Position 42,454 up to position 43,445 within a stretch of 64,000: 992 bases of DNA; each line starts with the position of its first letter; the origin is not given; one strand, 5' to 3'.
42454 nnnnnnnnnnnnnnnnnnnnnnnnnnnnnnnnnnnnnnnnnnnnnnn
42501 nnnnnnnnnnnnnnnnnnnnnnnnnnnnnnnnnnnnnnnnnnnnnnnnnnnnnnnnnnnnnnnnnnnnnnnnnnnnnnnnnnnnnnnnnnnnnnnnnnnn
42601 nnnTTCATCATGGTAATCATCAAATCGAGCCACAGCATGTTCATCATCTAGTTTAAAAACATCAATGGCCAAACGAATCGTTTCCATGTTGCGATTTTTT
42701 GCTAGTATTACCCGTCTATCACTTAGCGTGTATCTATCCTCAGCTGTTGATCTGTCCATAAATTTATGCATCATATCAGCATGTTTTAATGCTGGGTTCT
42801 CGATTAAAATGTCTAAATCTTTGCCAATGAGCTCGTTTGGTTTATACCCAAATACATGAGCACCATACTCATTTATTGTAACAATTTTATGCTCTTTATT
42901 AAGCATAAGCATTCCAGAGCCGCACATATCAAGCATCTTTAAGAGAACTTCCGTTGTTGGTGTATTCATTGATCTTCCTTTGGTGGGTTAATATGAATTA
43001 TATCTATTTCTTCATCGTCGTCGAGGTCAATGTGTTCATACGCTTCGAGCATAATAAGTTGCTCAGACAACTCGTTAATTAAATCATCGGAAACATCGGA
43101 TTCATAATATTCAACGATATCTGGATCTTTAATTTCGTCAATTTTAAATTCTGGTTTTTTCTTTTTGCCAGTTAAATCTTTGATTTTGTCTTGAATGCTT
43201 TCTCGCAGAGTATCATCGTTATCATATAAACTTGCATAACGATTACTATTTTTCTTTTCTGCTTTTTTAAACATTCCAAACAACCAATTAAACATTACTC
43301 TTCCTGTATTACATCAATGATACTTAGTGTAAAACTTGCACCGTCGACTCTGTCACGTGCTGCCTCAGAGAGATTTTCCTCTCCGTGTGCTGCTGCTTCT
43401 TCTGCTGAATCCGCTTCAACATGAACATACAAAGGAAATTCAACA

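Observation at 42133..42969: Phage-encoded PAS-GGDEF diguanylate cyclase with intact catalytic and inhibitory sites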

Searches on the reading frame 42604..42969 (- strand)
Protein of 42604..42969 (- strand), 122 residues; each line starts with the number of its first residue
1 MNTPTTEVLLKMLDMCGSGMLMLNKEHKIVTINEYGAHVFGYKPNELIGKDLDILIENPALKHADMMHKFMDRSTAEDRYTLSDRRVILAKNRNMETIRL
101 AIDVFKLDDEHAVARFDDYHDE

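Call 79: search_solved_structures(query=window:42604-42969:-, max_evalue=10)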
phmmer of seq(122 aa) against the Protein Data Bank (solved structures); distinct sequences matched with E-value up to 10: 43.
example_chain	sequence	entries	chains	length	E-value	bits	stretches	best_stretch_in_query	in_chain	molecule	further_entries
9cdr_A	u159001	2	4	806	0.00022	24.7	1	13-59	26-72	Oxygen sensor protein DosP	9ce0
9cmf_A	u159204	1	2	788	0.00027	24.4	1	15-59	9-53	Oxygen sensor protein DosP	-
9bgv_A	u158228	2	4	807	0.00027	24.4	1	13-58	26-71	Oxygen sensor protein DosP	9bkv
9clo_A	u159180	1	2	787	0.00032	24.2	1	15-58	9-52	Oxygen sensor protein DosP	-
1d06_A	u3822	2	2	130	0.003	21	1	12-101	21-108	nitrogen fixation regulatory protein fixL | FIXL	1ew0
1s66_L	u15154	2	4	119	0.012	19.1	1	13-59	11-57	Hypothetical protein yddU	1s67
1v9y_A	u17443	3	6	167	0.021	18.3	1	12-59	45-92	Heme pas sensor protein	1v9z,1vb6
1dp6_A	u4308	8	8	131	0.074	16.6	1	18-105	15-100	FIXL PROTEIN | SENSOR PROTEIN FIXL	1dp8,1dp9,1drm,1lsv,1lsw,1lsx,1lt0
1xj4_A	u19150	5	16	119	0.11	16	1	27-105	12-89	Sensor protein fixL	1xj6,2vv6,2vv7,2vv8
1xj2_A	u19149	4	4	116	0.12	15.8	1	27-105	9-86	Sensor protein fixL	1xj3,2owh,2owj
2cmn_A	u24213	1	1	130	0.12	15.8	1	18-105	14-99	SENSOR PROTEIN FIXL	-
8v4y_W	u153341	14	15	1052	0.23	14.9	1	20-73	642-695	SWI/SNF-related matrix-associated actin-dependent regulator of chromatin subfamily A membe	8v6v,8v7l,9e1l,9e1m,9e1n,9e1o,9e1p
8js5_A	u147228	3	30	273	0.3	14.6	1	16-104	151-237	Sensor protein FixL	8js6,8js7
1ihi_A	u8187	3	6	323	0.42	14.1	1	42-107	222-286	3-ALPHA-HYDROXYSTEROID DEHYDROGENASE | Aldo-keto reductase family 1 member C2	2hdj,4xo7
2ipj_A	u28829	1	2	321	0.42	14.1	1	42-107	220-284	Aldo-keto reductase family 1 member C2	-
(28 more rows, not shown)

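Call 80: search_solved_structures(query=window:42604-42969:-, max_evalue=0.2, show_alignments=5)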
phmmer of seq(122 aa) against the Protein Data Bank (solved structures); distinct sequences matched with E-value up to 0.2: 11.
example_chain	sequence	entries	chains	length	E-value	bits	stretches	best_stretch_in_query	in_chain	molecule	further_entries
9cdr_A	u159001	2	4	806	0.00022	24.7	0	13-59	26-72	Oxygen sensor protein DosP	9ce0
9cmf_A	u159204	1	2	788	0.00027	24.4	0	15-59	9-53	Oxygen sensor protein DosP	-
9bgv_A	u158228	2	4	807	0.00027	24.4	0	13-58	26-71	Oxygen sensor protein DosP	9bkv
9clo_A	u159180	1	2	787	0.00032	24.2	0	15-58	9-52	Oxygen sensor protein DosP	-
1d06_A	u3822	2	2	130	0.003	21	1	12-101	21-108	nitrogen fixation regulatory protein fixL | FIXL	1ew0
1s66_L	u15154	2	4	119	0.012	19.1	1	13-59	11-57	Hypothetical protein yddU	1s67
1v9y_A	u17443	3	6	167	0.021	18.3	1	12-59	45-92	Heme pas sensor protein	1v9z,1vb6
1dp6_A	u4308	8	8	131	0.074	16.6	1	18-105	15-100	FIXL PROTEIN | SENSOR PROTEIN FIXL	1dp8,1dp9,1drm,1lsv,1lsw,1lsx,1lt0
1xj4_A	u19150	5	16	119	0.11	16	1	27-105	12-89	Sensor protein fixL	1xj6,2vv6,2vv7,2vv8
1xj2_A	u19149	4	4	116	0.12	15.8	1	27-105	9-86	Sensor protein fixL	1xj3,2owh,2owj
2cmn_A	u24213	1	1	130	0.12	15.8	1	18-105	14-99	SENSOR PROTEIN FIXL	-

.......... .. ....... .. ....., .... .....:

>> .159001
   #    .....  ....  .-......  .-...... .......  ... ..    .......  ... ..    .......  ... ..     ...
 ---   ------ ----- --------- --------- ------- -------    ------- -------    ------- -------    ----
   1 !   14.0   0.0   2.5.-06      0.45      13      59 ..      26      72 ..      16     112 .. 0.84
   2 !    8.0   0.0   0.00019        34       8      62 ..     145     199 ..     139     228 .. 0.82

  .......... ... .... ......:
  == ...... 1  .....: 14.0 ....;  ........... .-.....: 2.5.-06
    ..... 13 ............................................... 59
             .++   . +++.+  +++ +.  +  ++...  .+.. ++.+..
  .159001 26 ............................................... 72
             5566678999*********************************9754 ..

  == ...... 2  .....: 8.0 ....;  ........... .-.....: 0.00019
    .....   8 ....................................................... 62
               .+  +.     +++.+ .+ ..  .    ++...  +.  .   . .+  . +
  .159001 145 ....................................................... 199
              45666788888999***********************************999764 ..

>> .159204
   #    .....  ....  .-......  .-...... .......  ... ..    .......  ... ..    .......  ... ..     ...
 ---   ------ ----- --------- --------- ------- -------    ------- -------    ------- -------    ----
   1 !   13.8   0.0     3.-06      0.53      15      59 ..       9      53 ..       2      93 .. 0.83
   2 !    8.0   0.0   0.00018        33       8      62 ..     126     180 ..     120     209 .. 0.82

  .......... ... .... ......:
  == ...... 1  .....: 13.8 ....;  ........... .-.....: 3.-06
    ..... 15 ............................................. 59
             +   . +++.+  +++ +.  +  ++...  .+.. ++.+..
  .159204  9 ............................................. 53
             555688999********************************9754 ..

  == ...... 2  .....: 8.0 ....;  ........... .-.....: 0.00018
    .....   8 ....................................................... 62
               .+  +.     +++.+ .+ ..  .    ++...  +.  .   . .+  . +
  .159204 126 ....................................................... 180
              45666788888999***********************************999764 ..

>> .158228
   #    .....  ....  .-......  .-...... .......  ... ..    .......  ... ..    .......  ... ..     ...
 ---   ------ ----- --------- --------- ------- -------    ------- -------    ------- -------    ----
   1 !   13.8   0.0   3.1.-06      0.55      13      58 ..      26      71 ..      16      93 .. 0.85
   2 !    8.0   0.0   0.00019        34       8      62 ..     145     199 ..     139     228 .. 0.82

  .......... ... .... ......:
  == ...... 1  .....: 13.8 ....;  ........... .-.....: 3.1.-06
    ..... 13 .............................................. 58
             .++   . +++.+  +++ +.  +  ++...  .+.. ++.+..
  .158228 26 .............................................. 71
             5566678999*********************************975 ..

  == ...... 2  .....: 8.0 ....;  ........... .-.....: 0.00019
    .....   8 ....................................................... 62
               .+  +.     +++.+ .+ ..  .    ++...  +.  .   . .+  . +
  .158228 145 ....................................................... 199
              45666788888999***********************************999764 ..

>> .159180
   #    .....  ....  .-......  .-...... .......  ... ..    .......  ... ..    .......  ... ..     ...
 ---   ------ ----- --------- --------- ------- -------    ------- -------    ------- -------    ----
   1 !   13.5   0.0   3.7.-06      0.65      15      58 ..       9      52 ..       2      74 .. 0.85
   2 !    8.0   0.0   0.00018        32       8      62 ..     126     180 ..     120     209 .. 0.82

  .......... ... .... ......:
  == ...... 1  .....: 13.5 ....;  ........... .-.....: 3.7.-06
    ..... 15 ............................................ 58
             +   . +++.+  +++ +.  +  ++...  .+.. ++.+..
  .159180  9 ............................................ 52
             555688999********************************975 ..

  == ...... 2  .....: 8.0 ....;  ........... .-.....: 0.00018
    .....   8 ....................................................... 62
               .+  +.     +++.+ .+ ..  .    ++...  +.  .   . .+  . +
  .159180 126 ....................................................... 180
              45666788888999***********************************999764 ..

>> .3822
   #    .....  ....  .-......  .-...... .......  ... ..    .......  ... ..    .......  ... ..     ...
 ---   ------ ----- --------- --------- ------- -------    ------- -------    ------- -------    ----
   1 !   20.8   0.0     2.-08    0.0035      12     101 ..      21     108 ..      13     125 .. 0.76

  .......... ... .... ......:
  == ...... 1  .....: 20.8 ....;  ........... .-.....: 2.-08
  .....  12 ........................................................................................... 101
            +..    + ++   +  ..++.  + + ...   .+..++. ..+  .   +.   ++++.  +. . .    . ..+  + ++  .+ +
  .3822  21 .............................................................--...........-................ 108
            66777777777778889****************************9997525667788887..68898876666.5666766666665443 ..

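Call 92: predict_structure(alignment_id=A5)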
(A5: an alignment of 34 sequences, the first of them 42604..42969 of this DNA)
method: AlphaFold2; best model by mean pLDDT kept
length: 122 residues; sequences in the alignment: 34
mean_pLDDT: 82.8   pTM: 0.75
mean pLDDT of the five models: 82.8, 81.3, 80.6, 78.8, 73.9
residues with pLDDT >= 90: 49; 70-90: 50; 50-70: 19; < 50: 4
segments of 3 or more residues with pLDDT < 50: 81-84
pLDDT, mean of each block of 10 residues (from residue 1): 83 90 93 95 96 81 67 59 65 92 87 89 64
secondary structure, 60 per line:
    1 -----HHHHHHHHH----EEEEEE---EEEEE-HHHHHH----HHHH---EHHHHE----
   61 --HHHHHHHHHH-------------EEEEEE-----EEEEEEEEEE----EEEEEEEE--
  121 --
elements in order: H6-14 E19-24 E28-32 H34-39 H44-47 H52-55 H63-72 E86-91 E97-106 E111-118

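Call 94: fold_search(model_id=the predicted structure, library=pdb)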
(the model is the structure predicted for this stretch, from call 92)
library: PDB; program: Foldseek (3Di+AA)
matches with E <= 10: 951; with E <= 0.001: 351
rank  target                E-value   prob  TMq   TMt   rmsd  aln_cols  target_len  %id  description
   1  1vb6_A                1.4e-08  1.00  0.71  0.76   3.2       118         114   18  Crystal Structure of the heme PAS sensor domain of Ec DOS (oxygen-bound form) (released 2005-04-19)
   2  1v9z_A                1.2e-07  1.00  0.75  0.80   2.6       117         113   18  Crystal Structure of the heme PAS sensor domain of Ec DOS (Ferrous Form) (released 2004-05-25)
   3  1s66_L                2.1e-07  1.00  0.74  0.76   2.5       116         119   18  Crystal structure of heme domain of direct oxygen sensor from E. coli (released 2004-06-22)
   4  1s66_U                2.2e-07  1.00  0.75  0.79   2.8       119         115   17  Crystal structure of heme domain of direct oxygen sensor from E. coli (released 2004-06-22)
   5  1vb6_B                3.0e-07  1.00  0.70  0.76   2.6       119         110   17  Crystal Structure of the heme PAS sensor domain of Ec DOS (oxygen-bound form) (released 2005-04-19)
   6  8js6_C                3.9e-07  1.00  0.77  0.39   2.5       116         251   17  Dimeric PAS domains of oxygen sensor FixL in complex with cyanide-bound ferric heme (released 2024-06-26)
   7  8js5_G                4.8e-07  1.00  0.66  0.34   4.2       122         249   21  Dimeric PAS domains of oxygen sensor FixL with ferric unliganded heme (released 2024-06-26)
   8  8js5_B                5.1e-07  1.00  0.66  0.34   4.2       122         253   21  Dimeric PAS domains of oxygen sensor FixL with ferric unliganded heme (released 2024-06-26)
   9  8js6_E                5.8e-07  1.00  0.69  0.35   4.3       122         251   20  Dimeric PAS domains of oxygen sensor FixL in complex with cyanide-bound ferric heme (released 2024-06-26)
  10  1d06                  6.6e-07  1.00  0.69  0.65   4.0       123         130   20  STRUCTURAL BASIS OF DIMERIZATION AND SENSORY MECHANISMS OF OXYGEN-SENSING DOMAIN OF RHIZOBIUM MELILOTI FIXL DETERMINED A (released 2000-03-15)
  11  10jx_A                6.6e-07  1.00  0.65  0.58   4.8       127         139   16  Crystal structure of heme binding PAS domain from one component transcription factor, FG214 (released 2026-03-25)
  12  2gj3_B                1.0e-06  1.00  0.69  0.71   4.8       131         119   14  Crystal structure of the FAD-containing PAS domain of the protein NifL from Azotobacter vinelandii. (released 2007-03-06)
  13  8js5_C                1.0e-06  1.00  0.64  0.33   4.1       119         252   21  Dimeric PAS domains of oxygen sensor FixL with ferric unliganded heme (released 2024-06-26)
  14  8js5_F                1.1e-06  1.00  0.66  0.34   4.2       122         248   21  Dimeric PAS domains of oxygen sensor FixL with ferric unliganded heme (released 2024-06-26)
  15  8js5_A                1.2e-06  1.00  0.71  0.37   3.4       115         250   19  Dimeric PAS domains of oxygen sensor FixL with ferric unliganded heme (released 2024-06-26)
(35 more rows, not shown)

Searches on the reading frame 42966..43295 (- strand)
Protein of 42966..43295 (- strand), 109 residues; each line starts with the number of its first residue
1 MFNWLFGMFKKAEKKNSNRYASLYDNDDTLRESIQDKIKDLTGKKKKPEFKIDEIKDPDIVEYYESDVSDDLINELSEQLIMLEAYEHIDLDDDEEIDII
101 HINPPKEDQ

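Call 22: search_protein_families(library=pfam, proteins=[window:42966-43295:-], max_evalue=0.01)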
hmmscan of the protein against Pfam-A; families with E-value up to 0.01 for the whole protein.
window:42966-43295:- (109 aa): 0 families

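Call 40: search_protein_families(library=padloc, proteins=[window:42966-43295:-], max_evalue=0.01)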
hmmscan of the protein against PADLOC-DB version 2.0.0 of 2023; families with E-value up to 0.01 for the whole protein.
window:42966-43295:- (109 aa): 0 families
